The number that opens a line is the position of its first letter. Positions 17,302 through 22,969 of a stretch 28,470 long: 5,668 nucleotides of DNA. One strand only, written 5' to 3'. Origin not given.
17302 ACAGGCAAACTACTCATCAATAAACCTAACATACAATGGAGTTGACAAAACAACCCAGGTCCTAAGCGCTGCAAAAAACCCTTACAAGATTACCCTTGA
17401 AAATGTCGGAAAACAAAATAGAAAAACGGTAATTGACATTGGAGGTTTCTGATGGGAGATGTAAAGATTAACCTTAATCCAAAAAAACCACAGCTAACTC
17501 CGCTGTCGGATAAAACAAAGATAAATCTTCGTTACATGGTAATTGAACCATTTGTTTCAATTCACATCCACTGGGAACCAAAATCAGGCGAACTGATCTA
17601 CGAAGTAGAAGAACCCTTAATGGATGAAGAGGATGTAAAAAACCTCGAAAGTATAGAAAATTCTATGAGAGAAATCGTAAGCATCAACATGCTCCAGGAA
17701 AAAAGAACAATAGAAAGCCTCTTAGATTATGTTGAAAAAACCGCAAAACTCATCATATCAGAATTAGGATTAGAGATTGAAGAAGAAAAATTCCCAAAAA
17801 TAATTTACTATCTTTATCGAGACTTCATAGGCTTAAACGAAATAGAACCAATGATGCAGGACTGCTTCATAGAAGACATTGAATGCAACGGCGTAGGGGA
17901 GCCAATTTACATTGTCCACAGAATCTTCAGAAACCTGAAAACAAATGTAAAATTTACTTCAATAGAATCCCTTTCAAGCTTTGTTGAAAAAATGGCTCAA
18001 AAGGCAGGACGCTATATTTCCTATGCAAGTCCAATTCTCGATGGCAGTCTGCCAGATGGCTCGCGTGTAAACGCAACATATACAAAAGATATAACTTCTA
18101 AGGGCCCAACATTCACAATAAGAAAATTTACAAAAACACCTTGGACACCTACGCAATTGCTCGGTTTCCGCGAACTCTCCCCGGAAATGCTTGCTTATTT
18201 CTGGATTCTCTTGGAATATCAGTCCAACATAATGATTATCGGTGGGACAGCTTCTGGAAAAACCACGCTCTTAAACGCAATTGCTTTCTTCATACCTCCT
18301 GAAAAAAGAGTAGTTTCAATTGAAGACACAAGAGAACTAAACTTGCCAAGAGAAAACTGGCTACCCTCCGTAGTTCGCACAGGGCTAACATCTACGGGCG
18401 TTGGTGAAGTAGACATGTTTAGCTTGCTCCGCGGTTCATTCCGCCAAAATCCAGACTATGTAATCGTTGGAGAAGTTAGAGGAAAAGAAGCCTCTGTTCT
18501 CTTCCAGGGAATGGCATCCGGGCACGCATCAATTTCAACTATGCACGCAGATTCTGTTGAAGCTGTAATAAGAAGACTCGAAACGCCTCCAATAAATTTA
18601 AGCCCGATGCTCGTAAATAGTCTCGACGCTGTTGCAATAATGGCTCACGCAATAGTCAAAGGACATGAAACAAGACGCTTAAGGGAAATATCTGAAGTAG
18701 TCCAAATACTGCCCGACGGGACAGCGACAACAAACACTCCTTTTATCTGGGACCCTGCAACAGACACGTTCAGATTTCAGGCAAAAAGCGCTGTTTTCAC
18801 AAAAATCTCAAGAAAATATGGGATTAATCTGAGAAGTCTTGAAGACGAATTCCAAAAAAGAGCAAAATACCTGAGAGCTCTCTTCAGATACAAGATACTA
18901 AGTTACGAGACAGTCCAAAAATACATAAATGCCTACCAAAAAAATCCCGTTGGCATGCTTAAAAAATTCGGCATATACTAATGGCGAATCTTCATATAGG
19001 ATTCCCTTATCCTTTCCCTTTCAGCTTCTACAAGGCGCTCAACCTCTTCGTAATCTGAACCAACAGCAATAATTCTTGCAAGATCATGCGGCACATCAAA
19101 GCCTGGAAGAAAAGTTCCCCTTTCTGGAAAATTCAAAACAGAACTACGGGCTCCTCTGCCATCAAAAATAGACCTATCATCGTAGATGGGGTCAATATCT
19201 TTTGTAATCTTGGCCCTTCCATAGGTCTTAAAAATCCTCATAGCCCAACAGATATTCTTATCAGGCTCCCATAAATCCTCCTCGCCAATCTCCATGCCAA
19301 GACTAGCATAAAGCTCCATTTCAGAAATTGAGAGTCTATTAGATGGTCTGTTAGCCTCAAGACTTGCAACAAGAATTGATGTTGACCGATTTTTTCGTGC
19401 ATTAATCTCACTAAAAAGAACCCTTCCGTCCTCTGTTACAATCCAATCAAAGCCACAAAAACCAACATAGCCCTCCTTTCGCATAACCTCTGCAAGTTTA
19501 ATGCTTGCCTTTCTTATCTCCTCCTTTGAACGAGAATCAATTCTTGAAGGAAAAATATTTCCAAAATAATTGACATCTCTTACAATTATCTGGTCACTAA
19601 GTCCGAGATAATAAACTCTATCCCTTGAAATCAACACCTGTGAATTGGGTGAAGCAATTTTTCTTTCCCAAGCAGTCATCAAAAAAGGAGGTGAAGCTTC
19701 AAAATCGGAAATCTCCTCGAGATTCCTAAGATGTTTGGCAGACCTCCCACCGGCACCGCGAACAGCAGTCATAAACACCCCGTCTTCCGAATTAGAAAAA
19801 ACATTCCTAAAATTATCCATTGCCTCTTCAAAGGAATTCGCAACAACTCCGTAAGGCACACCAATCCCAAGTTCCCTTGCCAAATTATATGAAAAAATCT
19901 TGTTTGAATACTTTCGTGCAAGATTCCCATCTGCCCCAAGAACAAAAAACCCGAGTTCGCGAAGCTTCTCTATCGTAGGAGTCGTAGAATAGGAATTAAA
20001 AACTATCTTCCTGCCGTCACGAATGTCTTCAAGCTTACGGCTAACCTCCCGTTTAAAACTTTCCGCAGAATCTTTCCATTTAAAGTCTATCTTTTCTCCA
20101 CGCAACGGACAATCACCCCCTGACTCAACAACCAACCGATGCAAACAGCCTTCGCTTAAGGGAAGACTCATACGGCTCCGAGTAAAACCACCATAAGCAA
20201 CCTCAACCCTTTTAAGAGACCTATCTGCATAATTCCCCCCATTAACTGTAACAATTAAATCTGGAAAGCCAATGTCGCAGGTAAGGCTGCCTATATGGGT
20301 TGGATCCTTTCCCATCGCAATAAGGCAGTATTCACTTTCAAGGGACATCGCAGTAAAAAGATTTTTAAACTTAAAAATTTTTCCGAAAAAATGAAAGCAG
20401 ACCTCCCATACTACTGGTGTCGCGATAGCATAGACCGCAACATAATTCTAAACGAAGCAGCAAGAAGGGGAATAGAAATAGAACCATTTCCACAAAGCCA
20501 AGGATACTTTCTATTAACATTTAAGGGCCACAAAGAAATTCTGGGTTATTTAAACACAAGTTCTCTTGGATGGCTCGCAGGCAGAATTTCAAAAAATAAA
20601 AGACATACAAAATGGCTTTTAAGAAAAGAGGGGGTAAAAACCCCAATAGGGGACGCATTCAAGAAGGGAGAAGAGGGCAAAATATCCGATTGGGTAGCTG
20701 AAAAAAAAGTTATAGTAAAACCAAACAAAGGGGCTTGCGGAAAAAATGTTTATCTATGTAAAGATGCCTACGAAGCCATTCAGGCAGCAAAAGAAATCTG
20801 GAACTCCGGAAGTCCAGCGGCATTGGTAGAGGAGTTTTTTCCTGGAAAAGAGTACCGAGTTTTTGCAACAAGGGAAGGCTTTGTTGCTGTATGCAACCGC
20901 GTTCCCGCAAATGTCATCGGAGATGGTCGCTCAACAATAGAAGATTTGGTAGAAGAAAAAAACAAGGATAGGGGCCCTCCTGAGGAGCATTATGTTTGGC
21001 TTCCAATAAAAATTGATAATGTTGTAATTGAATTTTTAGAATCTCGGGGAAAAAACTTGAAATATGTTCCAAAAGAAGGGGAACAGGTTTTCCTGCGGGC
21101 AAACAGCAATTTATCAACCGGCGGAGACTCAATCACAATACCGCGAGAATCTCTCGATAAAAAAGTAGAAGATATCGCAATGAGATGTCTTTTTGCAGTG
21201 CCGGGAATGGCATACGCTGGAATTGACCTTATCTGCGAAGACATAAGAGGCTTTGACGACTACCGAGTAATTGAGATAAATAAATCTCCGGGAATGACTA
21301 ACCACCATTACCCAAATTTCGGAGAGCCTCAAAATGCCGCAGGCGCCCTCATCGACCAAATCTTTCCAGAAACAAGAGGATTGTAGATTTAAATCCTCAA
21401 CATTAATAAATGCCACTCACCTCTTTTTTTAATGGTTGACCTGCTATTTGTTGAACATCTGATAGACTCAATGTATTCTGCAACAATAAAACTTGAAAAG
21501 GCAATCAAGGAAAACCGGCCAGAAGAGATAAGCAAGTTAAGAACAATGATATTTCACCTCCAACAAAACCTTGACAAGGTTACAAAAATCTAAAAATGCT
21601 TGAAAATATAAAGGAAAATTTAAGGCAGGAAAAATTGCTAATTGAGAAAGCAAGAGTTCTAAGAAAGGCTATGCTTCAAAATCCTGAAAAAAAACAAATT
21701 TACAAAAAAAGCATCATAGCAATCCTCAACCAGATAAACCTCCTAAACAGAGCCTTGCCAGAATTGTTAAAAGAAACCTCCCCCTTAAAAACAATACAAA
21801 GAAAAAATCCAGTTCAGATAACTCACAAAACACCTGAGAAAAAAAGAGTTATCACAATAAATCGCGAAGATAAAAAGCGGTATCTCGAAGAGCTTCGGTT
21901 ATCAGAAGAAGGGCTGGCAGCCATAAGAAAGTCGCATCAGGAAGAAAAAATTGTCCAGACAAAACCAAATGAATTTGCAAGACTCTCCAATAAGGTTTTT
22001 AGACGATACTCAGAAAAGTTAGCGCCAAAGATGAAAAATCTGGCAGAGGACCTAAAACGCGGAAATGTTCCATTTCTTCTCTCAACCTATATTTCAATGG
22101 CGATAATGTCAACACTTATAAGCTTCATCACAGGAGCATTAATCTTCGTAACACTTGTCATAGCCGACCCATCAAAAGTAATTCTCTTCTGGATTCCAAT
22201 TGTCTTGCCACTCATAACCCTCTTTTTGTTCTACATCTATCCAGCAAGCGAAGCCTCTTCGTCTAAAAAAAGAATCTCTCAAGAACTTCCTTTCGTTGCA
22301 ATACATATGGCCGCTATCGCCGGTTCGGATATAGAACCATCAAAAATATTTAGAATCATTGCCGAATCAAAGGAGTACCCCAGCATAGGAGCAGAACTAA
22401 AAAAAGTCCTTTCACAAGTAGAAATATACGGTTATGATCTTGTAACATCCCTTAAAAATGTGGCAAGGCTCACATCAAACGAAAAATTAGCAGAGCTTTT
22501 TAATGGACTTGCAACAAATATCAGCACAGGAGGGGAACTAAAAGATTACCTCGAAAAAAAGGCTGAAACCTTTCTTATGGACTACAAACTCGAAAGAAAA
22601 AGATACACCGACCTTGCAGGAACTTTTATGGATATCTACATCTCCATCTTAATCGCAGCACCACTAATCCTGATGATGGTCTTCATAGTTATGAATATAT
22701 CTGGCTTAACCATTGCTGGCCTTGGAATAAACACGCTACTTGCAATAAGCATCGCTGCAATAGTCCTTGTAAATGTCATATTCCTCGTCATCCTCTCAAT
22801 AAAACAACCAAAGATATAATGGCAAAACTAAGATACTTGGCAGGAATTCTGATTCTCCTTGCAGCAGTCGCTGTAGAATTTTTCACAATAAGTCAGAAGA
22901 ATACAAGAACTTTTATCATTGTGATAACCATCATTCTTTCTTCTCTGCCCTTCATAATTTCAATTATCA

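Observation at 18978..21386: Divergent pair of different ATP-grasp peptide ligases inside a type IV pilus locus: candidate new peptide or pilin-modification system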

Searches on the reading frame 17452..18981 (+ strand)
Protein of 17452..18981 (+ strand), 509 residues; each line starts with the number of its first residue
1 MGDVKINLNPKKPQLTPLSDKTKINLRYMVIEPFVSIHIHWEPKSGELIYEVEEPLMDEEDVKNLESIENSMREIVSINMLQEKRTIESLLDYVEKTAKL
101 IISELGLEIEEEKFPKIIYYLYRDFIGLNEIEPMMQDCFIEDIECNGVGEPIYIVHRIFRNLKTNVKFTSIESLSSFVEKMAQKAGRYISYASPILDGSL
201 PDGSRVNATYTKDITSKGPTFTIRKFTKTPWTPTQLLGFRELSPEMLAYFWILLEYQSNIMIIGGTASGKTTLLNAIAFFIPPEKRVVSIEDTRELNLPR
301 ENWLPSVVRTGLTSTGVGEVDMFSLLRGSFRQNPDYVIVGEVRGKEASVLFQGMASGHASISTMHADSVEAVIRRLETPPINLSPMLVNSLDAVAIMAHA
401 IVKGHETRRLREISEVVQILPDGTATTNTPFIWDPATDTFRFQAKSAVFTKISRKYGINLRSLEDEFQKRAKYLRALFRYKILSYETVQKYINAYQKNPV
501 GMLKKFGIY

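Call 9: search_protein_families(library=pfam, proteins=[window:17452-18981:+], max_evalue=0.01)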
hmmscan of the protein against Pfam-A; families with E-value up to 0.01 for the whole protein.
window:17452-18981:+ (509 aa): 4 families
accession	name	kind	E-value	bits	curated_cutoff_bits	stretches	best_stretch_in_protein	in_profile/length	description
PF00437.27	T2SSE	-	2.4e-31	109.1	24.9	1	158-395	30-273/370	Type II/IV secretion system protein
PF13555.12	AAA_29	-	0.00087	19.4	27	1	257-286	22-51/61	P-loop containing region of AAA domain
PF23989.1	PilB3_C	-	0.0016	19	27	1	437-497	2-61/83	PilB3-like, C-terminal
PF00005.33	ABC_tran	-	0.0041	18.2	25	0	255-291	9-45/137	ABC transporter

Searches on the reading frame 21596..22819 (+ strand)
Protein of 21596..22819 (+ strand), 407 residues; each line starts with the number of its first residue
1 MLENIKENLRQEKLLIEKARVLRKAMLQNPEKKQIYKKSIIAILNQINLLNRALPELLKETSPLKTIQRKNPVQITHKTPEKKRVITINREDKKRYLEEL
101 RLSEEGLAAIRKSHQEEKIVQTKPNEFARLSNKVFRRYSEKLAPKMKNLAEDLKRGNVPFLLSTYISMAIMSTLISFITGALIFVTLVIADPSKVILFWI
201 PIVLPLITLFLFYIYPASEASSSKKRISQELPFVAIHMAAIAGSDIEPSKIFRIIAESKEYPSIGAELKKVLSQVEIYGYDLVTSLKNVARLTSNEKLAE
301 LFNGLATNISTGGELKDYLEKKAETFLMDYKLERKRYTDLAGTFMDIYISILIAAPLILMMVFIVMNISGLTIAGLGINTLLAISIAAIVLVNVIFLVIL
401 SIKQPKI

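Call 9: search_protein_families(library=pfam, proteins=[window:21596-22819:+], max_evalue=0.01)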
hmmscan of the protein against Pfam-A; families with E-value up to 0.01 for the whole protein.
window:21596-22819:+ (407 aa): 2 families
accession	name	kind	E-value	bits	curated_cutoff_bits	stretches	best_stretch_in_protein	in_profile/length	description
PF00482.28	T2SSF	-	5.4e-15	55.9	25.2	1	237-362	4-124/125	Type II secretion system (T2SS), protein F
PF20990.2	DUF2207_C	-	8.9e-06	26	33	0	86-214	44-184/247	Predicted membrane protein (DUF2207) C-terminal domain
